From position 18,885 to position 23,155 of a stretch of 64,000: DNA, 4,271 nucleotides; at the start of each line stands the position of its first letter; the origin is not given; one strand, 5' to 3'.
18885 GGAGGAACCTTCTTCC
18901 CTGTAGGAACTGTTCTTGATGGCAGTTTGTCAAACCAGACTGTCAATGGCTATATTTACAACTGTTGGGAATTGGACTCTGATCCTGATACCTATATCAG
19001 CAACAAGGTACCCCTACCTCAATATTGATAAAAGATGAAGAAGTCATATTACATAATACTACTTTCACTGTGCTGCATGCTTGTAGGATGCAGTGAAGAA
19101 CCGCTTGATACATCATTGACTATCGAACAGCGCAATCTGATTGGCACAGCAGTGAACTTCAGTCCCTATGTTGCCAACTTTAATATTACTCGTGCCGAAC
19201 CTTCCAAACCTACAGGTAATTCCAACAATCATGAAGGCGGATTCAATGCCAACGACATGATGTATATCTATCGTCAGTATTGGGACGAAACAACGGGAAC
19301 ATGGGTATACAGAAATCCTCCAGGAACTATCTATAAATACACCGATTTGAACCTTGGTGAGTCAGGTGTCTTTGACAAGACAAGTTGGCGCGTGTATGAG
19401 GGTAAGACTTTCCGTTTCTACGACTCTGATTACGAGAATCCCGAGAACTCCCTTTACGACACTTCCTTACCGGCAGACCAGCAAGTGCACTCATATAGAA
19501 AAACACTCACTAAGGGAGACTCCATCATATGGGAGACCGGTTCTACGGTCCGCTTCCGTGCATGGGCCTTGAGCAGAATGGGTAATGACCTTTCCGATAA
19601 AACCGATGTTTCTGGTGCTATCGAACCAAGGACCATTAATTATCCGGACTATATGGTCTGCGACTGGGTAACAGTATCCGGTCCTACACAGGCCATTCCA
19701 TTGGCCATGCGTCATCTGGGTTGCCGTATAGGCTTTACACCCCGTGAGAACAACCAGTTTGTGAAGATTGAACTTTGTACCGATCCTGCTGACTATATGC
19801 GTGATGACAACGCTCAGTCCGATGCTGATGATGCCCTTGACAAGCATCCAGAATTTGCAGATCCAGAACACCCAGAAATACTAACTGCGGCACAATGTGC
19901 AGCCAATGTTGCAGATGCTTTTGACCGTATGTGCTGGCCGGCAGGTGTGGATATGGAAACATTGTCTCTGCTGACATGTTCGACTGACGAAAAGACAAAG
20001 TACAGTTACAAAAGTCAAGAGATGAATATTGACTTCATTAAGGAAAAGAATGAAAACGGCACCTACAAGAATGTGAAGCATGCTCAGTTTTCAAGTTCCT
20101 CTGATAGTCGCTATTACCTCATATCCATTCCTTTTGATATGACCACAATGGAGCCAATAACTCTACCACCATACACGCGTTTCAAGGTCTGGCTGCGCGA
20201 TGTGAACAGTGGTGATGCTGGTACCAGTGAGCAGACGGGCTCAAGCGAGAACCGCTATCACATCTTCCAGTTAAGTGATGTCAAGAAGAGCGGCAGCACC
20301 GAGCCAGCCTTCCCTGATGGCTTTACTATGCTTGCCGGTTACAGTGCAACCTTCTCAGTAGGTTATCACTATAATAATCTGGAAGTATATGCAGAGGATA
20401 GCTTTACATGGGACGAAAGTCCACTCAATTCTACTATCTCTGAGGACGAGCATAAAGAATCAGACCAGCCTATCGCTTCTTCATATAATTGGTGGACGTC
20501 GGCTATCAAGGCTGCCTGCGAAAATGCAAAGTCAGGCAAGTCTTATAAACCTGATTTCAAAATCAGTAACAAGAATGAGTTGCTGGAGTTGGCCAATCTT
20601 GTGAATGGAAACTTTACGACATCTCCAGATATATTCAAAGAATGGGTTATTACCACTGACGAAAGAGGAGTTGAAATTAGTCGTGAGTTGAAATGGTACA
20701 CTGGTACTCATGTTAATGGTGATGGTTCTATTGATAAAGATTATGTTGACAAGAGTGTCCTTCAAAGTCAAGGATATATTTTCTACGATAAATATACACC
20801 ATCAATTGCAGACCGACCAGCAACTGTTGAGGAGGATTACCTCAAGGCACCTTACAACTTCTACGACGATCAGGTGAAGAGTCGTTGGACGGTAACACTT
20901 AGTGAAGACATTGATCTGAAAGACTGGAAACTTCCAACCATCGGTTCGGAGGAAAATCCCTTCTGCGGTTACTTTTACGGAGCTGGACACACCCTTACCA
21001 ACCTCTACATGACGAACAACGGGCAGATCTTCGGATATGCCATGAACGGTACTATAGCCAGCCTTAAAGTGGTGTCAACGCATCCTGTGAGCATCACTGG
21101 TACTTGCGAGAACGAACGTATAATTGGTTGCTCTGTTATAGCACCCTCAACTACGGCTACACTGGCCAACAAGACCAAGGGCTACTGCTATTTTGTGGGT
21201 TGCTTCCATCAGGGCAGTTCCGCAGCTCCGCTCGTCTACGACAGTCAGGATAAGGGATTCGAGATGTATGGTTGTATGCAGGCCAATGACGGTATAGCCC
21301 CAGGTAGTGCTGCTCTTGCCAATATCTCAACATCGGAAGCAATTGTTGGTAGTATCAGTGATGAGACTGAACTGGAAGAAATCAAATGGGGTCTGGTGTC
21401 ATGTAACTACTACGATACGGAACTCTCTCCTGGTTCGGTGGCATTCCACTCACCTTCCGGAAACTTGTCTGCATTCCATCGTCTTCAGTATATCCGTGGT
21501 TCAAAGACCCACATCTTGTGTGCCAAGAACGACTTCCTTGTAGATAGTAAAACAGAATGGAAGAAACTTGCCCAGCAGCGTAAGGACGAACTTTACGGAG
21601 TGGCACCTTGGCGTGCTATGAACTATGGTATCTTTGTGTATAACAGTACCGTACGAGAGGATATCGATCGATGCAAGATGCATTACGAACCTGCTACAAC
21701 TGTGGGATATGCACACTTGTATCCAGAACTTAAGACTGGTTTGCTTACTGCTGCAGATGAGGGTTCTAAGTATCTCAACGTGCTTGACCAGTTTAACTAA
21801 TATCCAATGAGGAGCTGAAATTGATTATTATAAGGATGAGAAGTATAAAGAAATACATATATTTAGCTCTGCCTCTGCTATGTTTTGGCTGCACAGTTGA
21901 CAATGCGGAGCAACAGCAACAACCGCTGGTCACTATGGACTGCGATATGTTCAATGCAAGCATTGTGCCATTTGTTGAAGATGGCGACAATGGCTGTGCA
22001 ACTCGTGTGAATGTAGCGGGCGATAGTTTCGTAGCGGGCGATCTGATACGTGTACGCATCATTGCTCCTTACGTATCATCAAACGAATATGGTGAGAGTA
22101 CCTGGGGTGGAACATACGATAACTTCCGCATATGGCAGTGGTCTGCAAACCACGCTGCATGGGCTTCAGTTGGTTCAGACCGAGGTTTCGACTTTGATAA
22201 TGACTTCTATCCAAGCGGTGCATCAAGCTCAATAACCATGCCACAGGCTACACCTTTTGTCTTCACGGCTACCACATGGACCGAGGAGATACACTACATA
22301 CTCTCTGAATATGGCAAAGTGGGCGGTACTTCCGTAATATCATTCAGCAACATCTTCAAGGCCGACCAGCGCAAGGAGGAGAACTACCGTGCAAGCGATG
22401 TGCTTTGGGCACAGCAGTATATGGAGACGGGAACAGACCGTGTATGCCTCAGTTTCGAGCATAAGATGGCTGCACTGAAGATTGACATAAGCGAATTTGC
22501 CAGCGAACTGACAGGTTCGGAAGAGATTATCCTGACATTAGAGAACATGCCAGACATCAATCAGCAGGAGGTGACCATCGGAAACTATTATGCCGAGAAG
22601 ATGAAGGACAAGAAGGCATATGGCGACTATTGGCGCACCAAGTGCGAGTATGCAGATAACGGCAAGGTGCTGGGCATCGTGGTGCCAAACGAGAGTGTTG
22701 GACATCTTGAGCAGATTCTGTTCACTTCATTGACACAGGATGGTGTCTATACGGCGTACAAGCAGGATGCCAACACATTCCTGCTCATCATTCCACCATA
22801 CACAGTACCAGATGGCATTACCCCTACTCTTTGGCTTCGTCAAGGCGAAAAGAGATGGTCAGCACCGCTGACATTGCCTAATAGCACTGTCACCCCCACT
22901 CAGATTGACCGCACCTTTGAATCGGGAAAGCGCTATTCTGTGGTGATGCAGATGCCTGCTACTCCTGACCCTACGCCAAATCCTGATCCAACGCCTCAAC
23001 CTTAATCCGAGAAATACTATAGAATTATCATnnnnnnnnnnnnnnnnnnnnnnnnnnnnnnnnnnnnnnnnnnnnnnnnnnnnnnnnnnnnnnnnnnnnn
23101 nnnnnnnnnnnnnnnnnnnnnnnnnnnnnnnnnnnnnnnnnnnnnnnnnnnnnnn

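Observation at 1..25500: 25-kb co-directional array of nine paralogous fimbrillin-like surface lipoproteins: an atypically large type V pilus-like locus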

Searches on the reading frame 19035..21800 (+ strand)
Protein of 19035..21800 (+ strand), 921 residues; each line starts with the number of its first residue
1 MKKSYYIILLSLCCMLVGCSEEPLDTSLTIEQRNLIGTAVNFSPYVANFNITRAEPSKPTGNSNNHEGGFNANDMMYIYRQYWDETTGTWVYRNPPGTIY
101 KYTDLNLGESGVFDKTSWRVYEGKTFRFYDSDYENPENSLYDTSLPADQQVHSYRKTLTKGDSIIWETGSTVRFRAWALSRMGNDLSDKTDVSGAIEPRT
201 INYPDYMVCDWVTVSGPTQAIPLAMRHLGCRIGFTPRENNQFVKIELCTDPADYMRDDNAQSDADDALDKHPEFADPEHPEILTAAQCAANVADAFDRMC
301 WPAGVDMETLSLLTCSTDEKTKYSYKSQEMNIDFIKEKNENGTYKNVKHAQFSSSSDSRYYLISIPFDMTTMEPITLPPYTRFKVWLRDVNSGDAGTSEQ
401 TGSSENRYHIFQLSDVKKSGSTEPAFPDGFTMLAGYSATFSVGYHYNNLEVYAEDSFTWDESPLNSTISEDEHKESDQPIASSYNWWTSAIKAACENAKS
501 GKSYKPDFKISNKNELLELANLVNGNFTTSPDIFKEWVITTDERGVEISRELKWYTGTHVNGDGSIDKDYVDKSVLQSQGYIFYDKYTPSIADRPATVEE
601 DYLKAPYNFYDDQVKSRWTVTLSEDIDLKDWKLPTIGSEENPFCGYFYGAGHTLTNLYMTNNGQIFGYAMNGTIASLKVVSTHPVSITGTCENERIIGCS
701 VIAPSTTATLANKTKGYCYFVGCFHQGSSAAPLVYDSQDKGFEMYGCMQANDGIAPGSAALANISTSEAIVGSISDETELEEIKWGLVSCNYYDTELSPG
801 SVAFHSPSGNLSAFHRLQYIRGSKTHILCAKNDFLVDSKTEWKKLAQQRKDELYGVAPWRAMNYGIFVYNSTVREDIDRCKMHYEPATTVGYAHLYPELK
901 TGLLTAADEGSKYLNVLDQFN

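Call 5: search_protein_families(library=pfam, proteins=[window:19035-21800:+], max_evalue=0.01)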
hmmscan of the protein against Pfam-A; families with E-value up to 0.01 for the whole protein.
window:19035-21800:+ (921 aa): 0 families

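Call 6: search_protein_families(library=ncbifam, proteins=[window:19035-21800:+], max_evalue=1)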
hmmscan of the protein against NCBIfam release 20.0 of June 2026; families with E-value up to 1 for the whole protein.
window:19035-21800:+ (921 aa): 1 family
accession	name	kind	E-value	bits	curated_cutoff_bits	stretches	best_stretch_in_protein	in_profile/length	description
NF002083.0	PRK00913.3-5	equivalog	0.19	10.6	468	1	490-514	307-332/492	leucyl aminopeptidase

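Call 13: search_protein_families(library=pfam, proteins=[window:19035-21800:+], max_evalue=10)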
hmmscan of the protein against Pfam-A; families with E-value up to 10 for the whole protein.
window:19035-21800:+ (921 aa): 0 families

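Call 19: find_related_loci(query=window:19035-21800:+, collection=genome_contigs, flank=10000)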
Query window:19035-21800:+ (921 aa) in genome_contigs; peptide patterns used: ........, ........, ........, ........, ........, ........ (x = any residue, [..] = any of these).
12 stretches matched a pattern; 4 encode a relative of the query (tblastn E <= 1e-3); 4 distinct loci.
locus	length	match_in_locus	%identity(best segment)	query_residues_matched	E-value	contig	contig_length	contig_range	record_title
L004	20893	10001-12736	52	1-921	0e+0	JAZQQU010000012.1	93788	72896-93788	MAG: Bacteroidales bacterium isolate T1900045235_TH20190005.MAGScoT_cleanbin_000023 SGB_5435_k141_2536058, whole genome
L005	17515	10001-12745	53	1-921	0e+0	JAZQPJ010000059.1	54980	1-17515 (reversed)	MAG: Bacteroidales bacterium isolate T1900045239_TH20190009.MAGScoT_cleanbin_000033 SGB_5509_k141_1910878, whole genome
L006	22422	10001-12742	52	1-921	0e+0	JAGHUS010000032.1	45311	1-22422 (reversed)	MAG: Bacteroidales bacterium isolate E4_MB2_73 c_000000190546, whole genome shotgun sequence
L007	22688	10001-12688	44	1-921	0e+0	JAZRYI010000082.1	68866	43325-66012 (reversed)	MAG: Bacteroidaceae bacterium isolate T1900044950_TA20190003.MAGScoT_cleanbin_000015 SGB_3592_k141_1664919, whole genome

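Call 23: find_homologous_proteins(query=window:19035-21800:+, max_evalue=0.001)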
Query window:19035-21800:+ (921 aa): 255 proteins with E <= 0.001 among 5910 candidates; the best 120 are listed.
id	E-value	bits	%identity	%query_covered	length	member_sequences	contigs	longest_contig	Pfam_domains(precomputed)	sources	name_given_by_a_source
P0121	0.0e+0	2090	97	98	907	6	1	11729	-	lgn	-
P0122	0.0e+0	1705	79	100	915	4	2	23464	-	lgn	-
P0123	0.0e+0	1653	77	100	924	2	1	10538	-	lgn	-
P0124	0.0e+0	1647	77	100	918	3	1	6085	-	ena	-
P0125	0.0e+0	1633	76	100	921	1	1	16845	-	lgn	-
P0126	0.0e+0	1617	75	100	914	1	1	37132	-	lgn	-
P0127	0.0e+0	1609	75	100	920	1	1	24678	-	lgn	-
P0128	0.0e+0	1600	74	100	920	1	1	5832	-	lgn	-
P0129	0.0e+0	1551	74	96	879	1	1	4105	-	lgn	-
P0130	0.0e+0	1165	57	100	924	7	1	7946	-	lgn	-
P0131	0.0e+0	1102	55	98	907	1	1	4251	-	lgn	-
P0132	0.0e+0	1077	54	98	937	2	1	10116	-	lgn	-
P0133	0.0e+0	1050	54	100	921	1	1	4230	-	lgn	-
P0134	0.0e+0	1048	53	98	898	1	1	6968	-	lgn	-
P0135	0.0e+0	1033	53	100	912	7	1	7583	-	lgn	-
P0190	7.9e-155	536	36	97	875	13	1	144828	-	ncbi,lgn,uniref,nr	ncbi:hypothetical protein [Xylanibacter ruminicola]|uniref:Fimbrillin family protein n=1 Tax=Xylanib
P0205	1.5e-150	521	36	96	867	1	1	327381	-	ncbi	-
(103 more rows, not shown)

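Call 24: find_encoding_contigs(protein=P0190, flank=10000, max_places=2)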
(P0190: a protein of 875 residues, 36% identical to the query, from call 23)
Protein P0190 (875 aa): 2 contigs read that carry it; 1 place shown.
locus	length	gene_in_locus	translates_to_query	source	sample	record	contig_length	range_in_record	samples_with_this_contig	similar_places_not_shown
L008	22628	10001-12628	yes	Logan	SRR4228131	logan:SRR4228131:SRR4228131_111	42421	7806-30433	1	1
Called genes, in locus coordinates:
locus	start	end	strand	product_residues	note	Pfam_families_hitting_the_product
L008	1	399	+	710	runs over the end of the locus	PF13149:Mfa_like_1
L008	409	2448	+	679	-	PF13149:Mfa_like_1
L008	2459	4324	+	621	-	PF13149:Mfa_like_1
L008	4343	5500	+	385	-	PF13149:Mfa_like_1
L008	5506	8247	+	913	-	-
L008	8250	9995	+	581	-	-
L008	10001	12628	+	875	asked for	-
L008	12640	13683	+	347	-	PF13149:Mfa_like_1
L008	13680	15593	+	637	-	PF13149:Mfa_like_1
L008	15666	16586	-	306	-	PF02518:HATPase_c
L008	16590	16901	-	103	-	PF01740:STAS, PF13466:STAS_2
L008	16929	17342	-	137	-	PF13581:HATPase_c_2, PF02518:HATPase_c (weak)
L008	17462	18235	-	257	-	PF00005:ABC_tran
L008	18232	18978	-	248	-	PF02405:MlaE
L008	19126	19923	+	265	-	PF00005:ABC_tran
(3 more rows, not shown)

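Call 25: find_encoding_contigs(protein=P0205, flank=10000, max_places=2)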
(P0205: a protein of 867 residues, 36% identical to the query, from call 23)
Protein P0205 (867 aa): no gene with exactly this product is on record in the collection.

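Call 46: predict_structure(alignment_id=A1)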
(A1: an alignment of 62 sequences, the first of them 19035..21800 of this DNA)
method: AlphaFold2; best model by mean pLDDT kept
length: 921 residues; sequences in the alignment: 62
mean_pLDDT: 83.8   pTM: 0.53
mean pLDDT of the five models: 83.8, 83.8, 82.5, 81.7, 78.9
residues with pLDDT >= 90: 460; 70-90: 324; 50-70: 65; < 50: 72
segments of 3 or more residues with pLDDT < 50: 1-3, 12-23, 50-61, 190-196, 395-405, 447-468
pLDDT, mean of each block of 10 residues (from residue 1): 49 42 62 86 73 41 68 90 92 93 73 75 90 94 93 93 84 92 69 46 79 87 87 82 89 82 76 87 93 94 88 88 90 94 93 79 91 93 80 47 58 81 86 85 57 36 42 82 93 93 93 96 94 90 86 90 85 92 92 86 95 90 95 95 97 94 94 97 94 97 95 95 96 88 95 94 85 79 84 94 91 85 90 76 78 88 96 93 85 77 94 84 54
secondary structure, 60 per line:
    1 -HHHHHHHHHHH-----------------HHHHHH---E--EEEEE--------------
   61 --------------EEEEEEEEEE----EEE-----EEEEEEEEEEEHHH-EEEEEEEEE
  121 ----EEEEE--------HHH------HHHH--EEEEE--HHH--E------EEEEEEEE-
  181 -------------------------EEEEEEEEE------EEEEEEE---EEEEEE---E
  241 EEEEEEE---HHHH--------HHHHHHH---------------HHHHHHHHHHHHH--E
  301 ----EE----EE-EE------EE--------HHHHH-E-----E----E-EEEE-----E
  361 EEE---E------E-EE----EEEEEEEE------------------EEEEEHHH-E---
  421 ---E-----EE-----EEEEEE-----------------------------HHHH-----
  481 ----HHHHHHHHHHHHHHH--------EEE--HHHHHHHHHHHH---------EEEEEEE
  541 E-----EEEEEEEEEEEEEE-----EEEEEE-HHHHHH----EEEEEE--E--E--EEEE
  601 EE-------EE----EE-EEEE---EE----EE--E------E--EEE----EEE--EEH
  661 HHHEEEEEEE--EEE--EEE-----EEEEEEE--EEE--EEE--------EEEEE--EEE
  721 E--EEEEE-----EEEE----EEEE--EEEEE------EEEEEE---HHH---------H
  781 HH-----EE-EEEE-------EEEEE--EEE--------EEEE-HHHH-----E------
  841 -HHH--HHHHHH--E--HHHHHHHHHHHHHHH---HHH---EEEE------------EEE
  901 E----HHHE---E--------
elements in order (helices of 4 or more, strands of 3 or more residues): H2-12 H30-35 E42-46 E75-84 E89-91 E97-107 E112-120 E125-129 H147-150 E153-157 E172-179 E206-214 E221-227 E231-236 E240-247 H251-254 H263-269 H285-297 H332-336 E351-354 E360-363 E382-389 E408-412 E437-442 H472-475 H485-499 E508-510 H513-524 E534-541 E547-560 E566-571 H573-578 E583-588 E597-602 E619-622 E646-648 E653-655 H660-663 E664-670 E673-675 E678-680 E686-692 E695-697 E700-702 E711-715 E718-721 E724-728 E734-737 E742-745 E748-752 E759-764 E791-794 E802-806 E809-811 E820-823 H825-828 H847-852 H858-872 E882-885 E898-901

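Call 48: fold_search(model_id=the predicted structure, library=pdb)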
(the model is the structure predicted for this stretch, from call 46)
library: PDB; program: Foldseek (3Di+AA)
matches with E <= 10: 333; with E <= 0.001: 3
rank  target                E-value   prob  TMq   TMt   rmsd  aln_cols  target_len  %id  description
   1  4h40_A                1.1e-06  1.00  0.18  0.45  12.3       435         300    9  Crystal structure of a putative cell adhesion protein (BF2867) from Bacteroides fragilis NCTC 9343 at 2.57 A resolutio (released 2012-10-03)
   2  4h40_B                2.6e-06  1.00  0.17  0.44  13.0       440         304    9  Crystal structure of a putative cell adhesion protein (BF2867) from Bacteroides fragilis NCTC 9343 at 2.57 A resolutio (released 2012-10-03)
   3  3t2l                  1.7e-04  0.99  0.15  0.38  13.0       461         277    8  Crystal structure of a Putative cell adhesion protein (BF1858) from Bacteroides fragilis NCTC 9343 at 2.33 A resolution (released 2011-08-10)
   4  4k4k_A                2.5e-03  0.98  0.15  0.43  12.4       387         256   12  Crystal structure of a putative cell adhesion protein (BACUNI_00621) from Bacteroides uniformis ATCC 8492 at 1.67 A re (released 2013-05-01)
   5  4k4k_B                3.1e-03  0.96  0.14  0.40  12.5       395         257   11  Crystal structure of a putative cell adhesion protein (BACUNI_00621) from Bacteroides uniformis ATCC 8492 at 1.67 A re (released 2013-05-01)
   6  3ufi                  7.1e-03  0.85  0.15  0.39  11.5       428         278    9  Crystal structure of a putative cell adhesion protein (BACOVA_04980) from Bacteroides ovatus ATCC 8483 at 2.18 A resolut (released 2011-12-14)
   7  3zsc_A                1.2e-02  0.51  0.11  0.25   9.2       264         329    9  Catalytic function and substrate recognition of the pectate lyase from Thermotoga maritima (released 2012-07-11)
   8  6kmf_A                1.4e-02  0.47  0.12  0.27  13.6       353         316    8  FimA type V pilus from P.gingivalis (released 2020-04-15)
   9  4eps                  1.6e-02  0.69  0.13  0.22  18.1       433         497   10  Crystal structure of a fimbrial protein (BACOVA_04982) from Bacteroides ovatus ATCC 8483 at 1.85 A resolution (released 2012-06-13)
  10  7uvl_P                2.9e-02  0.18  0.10  0.08  16.3       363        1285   10  IgA1 Protease with IgA1 substrate (released 2022-11-23)
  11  7w1c_C                4.0e-02  0.28  0.10  0.14  20.4       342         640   11  Crystal structure of Klebsiella pneumoniae K1 capsule-specific polysaccharide lyase in a P1 crystal form (released 2022-05-18)
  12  4dgu_B                4.5e-02  0.38  0.11  0.35  15.5       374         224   10  Crystal structure of a putative cell adhesion protein (BT0320) from Bacteroides thetaiotaomicron VPI-5482 at 2.37 A re (released 2012-02-15)
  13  4gpv_A                4.5e-02  0.25  0.13  0.27  16.4       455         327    7  Crystal structure of a putative cell adhesion protein (BACEGG_00536) from Bacteroides eggerthii DSM 20697 at 1.67 A re (released 2012-09-19)
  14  4xle_A                5.1e-02  0.25  0.10  0.15  11.6       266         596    9  Tailspike protein double mutant D339N/E372A of E. coli bacteriophage HK620 in complex with hexasaccharide (released 2016-01-20)
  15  4qdg_A                5.4e-02  0.25  0.07  0.18  15.3       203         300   11  Crystal structure of a putative adhesin (BT2657) from Bacteroides thetaiotaomicron VPI-5482 at 2.20 A resolution (PSI  (released 2014-06-11)
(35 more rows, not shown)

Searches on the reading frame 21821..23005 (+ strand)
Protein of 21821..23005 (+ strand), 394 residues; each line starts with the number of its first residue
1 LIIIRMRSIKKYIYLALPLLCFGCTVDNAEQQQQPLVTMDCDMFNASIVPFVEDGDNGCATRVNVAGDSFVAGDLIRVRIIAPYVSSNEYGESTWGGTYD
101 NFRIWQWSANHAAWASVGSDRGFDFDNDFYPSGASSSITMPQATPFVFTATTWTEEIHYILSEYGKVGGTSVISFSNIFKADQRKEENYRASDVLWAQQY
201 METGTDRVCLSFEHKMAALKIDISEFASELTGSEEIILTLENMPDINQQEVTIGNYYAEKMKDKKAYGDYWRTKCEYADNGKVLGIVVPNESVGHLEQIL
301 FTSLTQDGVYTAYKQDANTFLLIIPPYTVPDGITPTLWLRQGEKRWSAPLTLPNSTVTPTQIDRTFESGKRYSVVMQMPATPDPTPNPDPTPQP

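Call 5: search_protein_families(library=pfam, proteins=[window:21821-23005:+], max_evalue=0.01)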
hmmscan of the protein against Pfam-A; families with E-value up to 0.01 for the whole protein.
window:21821-23005:+ (394 aa): 1 family
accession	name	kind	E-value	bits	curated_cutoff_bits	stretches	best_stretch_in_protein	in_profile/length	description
PF13149.12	Mfa_like_1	-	3.8e-10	40.6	27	1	163-376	85-229/246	Fimbrillin-like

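Call 6: search_protein_families(library=ncbifam, proteins=[window:21821-23005:+], max_evalue=1)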
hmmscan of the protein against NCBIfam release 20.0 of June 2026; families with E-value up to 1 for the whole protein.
window:21821-23005:+ (394 aa): 0 families
